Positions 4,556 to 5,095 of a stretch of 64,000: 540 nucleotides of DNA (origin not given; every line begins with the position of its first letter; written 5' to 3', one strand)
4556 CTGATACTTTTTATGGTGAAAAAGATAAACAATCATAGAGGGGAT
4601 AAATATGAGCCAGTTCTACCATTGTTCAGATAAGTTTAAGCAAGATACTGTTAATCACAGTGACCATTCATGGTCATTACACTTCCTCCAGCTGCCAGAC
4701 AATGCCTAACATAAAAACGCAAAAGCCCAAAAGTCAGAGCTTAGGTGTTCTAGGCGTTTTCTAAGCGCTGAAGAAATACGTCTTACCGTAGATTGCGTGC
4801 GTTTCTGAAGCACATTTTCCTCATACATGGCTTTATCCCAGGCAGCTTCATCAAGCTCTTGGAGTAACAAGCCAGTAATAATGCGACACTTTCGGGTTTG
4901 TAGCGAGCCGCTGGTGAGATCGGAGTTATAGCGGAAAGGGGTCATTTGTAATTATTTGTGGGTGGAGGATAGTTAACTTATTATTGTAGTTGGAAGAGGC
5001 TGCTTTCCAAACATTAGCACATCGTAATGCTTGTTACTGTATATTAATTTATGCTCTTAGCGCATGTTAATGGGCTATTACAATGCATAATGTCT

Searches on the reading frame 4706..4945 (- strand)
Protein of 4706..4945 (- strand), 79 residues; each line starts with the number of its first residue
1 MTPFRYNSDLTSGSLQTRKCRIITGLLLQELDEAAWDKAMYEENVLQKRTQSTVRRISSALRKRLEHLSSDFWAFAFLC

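Call 39: search_protein_families(library=ncbifam, proteins=[window:4706-4945:-])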
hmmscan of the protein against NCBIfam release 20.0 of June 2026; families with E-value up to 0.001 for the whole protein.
window:4706-4945:- (79 aa): 0 families

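Call 56: search_protein_families(library=pfam, proteins=[window:4706-4945:-])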
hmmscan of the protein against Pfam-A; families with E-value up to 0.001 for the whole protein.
window:4706-4945:- (79 aa): 1 family
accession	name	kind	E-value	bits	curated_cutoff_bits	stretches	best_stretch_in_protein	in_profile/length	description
PF08849.17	BrxA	-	5.6e-15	56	23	1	5-75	2-72/184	BrxA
